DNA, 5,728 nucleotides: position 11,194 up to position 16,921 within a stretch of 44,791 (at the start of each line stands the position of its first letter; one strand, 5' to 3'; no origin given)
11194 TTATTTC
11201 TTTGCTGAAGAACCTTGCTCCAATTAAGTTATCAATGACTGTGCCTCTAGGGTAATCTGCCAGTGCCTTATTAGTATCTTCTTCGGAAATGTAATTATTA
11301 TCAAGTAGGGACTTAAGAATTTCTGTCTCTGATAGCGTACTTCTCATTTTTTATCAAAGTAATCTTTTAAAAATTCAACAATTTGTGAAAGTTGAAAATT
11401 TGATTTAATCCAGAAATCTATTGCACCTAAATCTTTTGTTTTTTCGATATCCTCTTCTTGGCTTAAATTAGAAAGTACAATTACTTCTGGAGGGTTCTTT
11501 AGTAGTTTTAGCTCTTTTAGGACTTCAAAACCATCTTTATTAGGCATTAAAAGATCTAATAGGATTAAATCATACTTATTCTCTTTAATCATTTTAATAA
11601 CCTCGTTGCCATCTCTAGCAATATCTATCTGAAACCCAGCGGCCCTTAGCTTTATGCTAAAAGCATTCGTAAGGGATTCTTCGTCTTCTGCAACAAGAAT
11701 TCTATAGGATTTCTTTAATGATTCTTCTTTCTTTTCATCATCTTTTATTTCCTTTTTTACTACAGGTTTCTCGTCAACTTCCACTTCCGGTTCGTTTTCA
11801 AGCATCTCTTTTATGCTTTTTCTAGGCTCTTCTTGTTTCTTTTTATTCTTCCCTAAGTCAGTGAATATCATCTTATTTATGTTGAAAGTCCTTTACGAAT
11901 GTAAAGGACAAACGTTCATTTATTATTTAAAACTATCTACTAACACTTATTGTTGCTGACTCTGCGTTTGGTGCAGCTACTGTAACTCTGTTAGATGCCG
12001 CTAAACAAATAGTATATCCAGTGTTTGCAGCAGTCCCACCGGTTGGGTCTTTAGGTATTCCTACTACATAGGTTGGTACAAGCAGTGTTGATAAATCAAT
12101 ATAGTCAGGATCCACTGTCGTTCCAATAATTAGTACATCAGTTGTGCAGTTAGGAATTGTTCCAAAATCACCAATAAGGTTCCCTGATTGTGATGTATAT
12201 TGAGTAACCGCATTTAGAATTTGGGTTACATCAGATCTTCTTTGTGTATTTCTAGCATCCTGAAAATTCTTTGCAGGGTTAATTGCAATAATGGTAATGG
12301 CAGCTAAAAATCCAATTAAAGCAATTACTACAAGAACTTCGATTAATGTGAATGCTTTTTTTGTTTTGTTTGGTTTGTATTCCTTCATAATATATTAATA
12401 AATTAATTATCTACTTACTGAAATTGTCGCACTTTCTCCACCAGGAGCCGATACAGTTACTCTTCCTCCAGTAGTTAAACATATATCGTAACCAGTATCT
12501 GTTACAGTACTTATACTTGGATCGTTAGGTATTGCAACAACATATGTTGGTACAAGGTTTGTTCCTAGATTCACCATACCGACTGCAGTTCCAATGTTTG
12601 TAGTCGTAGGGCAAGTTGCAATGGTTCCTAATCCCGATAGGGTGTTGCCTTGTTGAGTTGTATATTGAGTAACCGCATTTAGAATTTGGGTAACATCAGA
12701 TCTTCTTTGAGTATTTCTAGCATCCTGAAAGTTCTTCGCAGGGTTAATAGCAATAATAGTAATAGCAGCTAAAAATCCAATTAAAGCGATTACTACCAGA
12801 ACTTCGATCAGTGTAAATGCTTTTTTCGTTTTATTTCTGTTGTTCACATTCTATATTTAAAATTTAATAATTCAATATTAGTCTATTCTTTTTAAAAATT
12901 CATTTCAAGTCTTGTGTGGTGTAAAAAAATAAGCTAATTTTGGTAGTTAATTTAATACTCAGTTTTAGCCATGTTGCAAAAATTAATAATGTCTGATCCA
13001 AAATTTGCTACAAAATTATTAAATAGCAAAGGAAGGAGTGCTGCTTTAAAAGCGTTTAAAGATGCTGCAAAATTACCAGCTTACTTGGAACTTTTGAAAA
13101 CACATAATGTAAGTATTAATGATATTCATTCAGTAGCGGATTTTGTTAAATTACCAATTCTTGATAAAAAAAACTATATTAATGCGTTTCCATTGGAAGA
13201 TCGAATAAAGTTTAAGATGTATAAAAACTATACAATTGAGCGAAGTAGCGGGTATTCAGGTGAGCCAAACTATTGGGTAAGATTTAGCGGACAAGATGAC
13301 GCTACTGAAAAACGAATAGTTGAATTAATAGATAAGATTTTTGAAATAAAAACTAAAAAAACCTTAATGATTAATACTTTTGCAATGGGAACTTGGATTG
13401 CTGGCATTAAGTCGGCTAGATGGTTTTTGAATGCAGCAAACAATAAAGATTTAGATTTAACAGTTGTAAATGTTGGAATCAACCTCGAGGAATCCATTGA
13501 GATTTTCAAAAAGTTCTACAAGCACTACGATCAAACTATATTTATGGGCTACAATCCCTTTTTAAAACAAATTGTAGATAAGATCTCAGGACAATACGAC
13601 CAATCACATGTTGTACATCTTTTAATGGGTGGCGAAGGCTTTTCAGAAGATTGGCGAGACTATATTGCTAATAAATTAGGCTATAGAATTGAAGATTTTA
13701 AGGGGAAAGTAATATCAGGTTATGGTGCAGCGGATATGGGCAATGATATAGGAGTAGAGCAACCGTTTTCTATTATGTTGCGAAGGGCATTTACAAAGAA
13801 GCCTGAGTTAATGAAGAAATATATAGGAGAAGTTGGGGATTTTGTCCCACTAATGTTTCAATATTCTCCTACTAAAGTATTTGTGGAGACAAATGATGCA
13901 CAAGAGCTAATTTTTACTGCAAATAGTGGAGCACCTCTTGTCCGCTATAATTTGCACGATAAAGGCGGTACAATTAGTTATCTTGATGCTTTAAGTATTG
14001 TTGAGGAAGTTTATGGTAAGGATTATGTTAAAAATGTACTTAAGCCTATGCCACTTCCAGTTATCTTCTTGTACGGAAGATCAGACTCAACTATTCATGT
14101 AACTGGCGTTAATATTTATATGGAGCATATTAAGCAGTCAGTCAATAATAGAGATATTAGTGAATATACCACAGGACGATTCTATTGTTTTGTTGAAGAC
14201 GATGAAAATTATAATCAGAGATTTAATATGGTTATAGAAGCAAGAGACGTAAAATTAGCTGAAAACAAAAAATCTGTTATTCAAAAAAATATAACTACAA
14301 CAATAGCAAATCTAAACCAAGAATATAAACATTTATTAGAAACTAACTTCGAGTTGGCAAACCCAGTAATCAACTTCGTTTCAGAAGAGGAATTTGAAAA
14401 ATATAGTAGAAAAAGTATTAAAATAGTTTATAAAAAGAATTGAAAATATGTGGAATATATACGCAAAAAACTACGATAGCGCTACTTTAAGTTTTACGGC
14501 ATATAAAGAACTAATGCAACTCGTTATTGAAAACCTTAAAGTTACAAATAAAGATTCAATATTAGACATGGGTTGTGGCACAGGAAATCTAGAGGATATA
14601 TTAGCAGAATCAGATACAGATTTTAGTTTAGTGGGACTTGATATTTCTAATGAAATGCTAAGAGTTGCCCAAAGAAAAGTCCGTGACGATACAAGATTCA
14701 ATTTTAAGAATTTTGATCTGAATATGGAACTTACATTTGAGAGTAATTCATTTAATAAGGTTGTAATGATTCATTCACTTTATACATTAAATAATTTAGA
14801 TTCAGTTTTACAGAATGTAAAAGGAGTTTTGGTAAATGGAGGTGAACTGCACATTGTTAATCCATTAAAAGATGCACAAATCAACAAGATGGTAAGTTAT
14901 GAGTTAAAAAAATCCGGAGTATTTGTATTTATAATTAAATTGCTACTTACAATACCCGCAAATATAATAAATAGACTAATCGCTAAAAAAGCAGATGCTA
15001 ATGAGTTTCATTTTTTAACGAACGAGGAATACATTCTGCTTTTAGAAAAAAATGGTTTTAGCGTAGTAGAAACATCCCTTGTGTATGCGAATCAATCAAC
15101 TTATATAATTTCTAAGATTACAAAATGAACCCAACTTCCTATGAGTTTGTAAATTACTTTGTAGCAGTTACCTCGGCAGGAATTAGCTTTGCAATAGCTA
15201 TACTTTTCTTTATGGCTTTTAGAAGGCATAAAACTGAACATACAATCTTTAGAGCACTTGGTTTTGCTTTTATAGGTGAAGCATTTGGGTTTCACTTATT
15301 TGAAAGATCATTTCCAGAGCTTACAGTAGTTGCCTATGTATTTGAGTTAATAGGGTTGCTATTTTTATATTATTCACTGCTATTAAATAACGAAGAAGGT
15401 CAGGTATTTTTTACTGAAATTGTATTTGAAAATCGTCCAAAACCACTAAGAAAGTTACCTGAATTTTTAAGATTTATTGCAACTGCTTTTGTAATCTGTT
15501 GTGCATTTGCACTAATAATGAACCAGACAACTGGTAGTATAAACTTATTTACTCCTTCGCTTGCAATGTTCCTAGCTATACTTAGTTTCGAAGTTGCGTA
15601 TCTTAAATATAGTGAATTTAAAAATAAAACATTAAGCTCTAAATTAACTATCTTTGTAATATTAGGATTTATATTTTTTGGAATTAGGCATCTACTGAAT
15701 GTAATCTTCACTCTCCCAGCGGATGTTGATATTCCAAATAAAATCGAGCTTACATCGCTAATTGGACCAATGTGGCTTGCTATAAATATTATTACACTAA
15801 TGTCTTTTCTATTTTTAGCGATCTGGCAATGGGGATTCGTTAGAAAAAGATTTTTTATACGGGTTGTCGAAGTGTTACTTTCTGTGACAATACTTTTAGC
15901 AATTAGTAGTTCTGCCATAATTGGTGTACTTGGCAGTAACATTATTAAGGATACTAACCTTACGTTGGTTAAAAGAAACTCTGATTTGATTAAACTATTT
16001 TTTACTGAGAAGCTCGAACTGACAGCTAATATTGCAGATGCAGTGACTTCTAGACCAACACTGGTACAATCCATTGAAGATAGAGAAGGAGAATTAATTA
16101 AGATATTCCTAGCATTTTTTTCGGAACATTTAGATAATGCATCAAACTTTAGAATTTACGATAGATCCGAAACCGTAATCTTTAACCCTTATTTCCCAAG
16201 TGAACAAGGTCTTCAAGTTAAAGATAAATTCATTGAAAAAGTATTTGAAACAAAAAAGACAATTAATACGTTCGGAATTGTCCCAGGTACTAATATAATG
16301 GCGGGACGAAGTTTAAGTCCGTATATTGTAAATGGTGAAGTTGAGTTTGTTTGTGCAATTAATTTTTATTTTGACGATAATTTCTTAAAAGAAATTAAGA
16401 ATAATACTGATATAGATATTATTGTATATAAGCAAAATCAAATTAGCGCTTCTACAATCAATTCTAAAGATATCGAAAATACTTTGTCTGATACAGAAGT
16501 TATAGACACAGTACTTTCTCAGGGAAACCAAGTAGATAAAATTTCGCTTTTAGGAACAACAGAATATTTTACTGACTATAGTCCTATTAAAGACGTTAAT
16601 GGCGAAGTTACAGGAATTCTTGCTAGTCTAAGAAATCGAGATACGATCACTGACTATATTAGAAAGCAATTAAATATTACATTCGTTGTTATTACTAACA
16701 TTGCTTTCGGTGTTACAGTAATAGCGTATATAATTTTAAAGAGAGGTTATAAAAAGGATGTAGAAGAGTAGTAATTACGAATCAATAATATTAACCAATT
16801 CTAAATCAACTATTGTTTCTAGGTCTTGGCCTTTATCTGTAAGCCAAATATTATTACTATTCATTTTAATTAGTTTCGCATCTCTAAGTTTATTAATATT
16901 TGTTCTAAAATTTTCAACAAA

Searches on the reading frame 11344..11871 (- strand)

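Call 3: search_protein_families(library=pfam, proteins=[window:11344-11871:-], max_evalue=0.1)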
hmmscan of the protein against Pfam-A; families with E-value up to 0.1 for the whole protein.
window:11344-11871:- (175 aa): 3 families
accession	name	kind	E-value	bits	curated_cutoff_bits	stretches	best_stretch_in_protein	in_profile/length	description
PF00072.30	Response_reg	-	4.2e-21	75.6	30.2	1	58-166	1-108/111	Response regulator receiver domain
PF23198.2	PDE8A_N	-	0.0019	18.6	29.6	1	58-122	13-78/147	PDE8A-like, N-terminal domain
PF20274.4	cREC_REC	-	0.018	16.2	27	1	80-125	13-60/88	Cyclic-phosphate processing Receiver domain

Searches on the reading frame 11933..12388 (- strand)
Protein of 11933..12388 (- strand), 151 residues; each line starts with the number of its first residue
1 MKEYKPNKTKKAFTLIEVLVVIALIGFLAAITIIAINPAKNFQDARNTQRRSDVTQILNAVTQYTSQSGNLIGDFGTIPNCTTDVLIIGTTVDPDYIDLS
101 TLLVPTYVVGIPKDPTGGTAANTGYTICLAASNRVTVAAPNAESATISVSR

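Call 3: search_protein_families(library=pfam, proteins=[window:11933-12388:-], max_evalue=0.1)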
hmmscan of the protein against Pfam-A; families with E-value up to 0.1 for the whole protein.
window:11933-12388:- (151 aa): 1 family
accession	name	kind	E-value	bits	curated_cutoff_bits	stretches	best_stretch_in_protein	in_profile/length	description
PF07963.17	N_methyl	-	3.1e-07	30.1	21.2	1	8-32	2-26/27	Prokaryotic N-terminal methylation motif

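Call 4: search_protein_families(library=ncbifam, proteins=[window:11933-12388:-], max_evalue=0.1)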
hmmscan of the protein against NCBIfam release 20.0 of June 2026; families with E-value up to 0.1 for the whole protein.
window:11933-12388:- (151 aa): 11 families
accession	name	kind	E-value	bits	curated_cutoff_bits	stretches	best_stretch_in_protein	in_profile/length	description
TIGR01710.1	typeII_sec_gspG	equivalog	3.5e-07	30.3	88.85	1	11-70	1-58/134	type II secretion system major pseudopilin GspG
TIGR01708.2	typeII_sec_gspH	equivalog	4.5e-07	30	80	1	12-73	3-62/169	type II secretion system minor pseudopilin GspH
TIGR02532.1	IV_pilin_GFxxxE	domain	1.8e-06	27.6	16.3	1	11-33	2-24/24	prepilin-type N-terminal cleavage/methylation domain-containing protein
NF041013.1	T4P_ComGE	equivalog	3e-06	27.2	49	1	8-70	1-61/83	competence type IV pilus minor pilin ComGE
NF041775.1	typeIV_PilA_Myxo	equivalog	9.1e-06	25.8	400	1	6-60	6-54/214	type IV pilin protein PilA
NF007862.0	PRK10574.1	equivalog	5.3e-05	23.4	138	1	9-83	3-68/145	prepilin peptidase-dependent pilin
NF040999.1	pilin_ComGC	equivalog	0.00085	19.5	75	1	10-38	1-29/84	competence type IV pilus major pilin ComGC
TIGR02596.1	TIGR02596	subfamily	0.001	19.2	70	1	13-39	1-27/196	Verru_Chthon cassette protein D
NF040982.1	ComGD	equivalog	0.0021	18.5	70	1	10-40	1-32/139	competence type IV pilus minor pilin ComGD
NF041002.1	pilin_ComGF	equivalog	0.0047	17.2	80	1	10-69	1-60/139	competence type IV pilus minor pilin ComGF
NF007800.0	PRK10506.1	equivalog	0.0055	16.5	158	1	6-35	4-33/163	prepilin peptidase-dependent protein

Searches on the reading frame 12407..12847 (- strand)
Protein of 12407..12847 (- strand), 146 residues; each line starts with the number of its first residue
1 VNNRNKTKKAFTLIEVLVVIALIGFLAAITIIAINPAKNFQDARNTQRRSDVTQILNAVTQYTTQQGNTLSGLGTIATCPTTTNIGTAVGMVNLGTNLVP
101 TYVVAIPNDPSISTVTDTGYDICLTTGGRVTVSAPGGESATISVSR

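Call 37: search_protein_families(library=pfam, proteins=[window:12407-12847:-], max_evalue=0.001)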
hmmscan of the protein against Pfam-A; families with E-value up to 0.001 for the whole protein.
window:12407-12847:- (146 aa): 1 family
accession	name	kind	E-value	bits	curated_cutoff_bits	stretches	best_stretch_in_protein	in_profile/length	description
PF07963.17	N_methyl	-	6.2e-07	29.2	21.2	1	6-30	2-26/27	Prokaryotic N-terminal methylation motif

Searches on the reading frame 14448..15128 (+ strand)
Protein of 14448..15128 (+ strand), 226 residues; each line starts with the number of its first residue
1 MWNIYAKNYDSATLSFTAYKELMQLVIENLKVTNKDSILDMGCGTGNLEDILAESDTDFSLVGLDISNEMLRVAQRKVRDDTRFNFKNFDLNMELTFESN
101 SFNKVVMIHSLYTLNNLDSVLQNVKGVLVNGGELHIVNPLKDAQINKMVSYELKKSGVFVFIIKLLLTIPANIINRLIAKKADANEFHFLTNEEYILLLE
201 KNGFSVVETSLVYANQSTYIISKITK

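Call 37: search_protein_families(library=pfam, proteins=[window:14448-15128:+], max_evalue=0.001)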
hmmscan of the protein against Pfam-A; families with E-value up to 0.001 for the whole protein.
window:14448-15128:+ (226 aa): 13 families
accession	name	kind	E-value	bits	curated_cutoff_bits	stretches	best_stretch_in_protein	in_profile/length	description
PF13649.12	Methyltransf_25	-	9.6e-17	61.9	27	1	38-132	1-97/97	Methyltransferase domain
PF13847.12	Methyltransf_31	-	5.7e-16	59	27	1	35-154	4-127/145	Methyltransferase domain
PF08241.18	Methyltransf_11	-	1e-15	58.5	21.2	1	39-135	1-94/95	Methyltransferase domain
PF01209.24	Ubie_methyltran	-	1.7e-15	57.4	20.1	1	6-166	17-181/233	ubiE/COQ5 methyltransferase family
PF08242.18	Methyltransf_12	-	2.8e-15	57.3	30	1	39-134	1-98/98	Methyltransferase domain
PF13489.12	Methyltransf_23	-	1.2e-13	51.5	27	1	25-208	12-163/164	Methyltransferase domain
PF05175.20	MTS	-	2.9e-09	37.2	23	1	24-138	21-140/170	Methyltransferase small domain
PF02353.26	CMAS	-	2.6e-06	27.4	27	1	18-136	46-164/273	Mycolic acid cyclopropane synthetase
PF07021.18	MetW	-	1.1e-05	25.5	21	1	32-124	11-98/193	Methionine biosynthesis protein MetW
PF13679.12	Methyltransf_32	-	3.4e-05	24.3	27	1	22-87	12-85/143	Methyltransferase domain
PF00398.26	RrnaAD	-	3.8e-05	23.3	24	1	13-90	9-84/263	Ribosomal RNA adenine dimethylase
PF02390.23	Methyltransf_4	-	4.7e-05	23.4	24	1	37-107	4-78/173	Putative methyltransferase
PF01135.25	PCMT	-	0.0001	22.6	20.3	1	21-83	60-123/210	Protein-L-isoaspartate(D-aspartate) O-methyltransferase (PCMT)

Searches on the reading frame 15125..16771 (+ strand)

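Call 37: search_protein_families(library=pfam, proteins=[window:15125-16771:+], max_evalue=0.001)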
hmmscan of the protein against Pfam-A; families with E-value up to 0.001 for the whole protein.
window:15125-16771:+ (548 aa): 3 families
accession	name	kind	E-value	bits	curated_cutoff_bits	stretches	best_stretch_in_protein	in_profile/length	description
PF14827.12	dCache_3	-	1.4e-10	41.6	25.7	1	304-499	30-229/239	Double sensory domain of two-component sensor kinase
PF17202.10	sCache_3_3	-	8.2e-10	39.4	28.8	1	417-514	6-106/107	Single cache domain 3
PF17201.10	Cache_3-Cache_2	-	6.8e-05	22.7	27.7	1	458-517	138-196/299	Cache 3/Cache 2 fusion domain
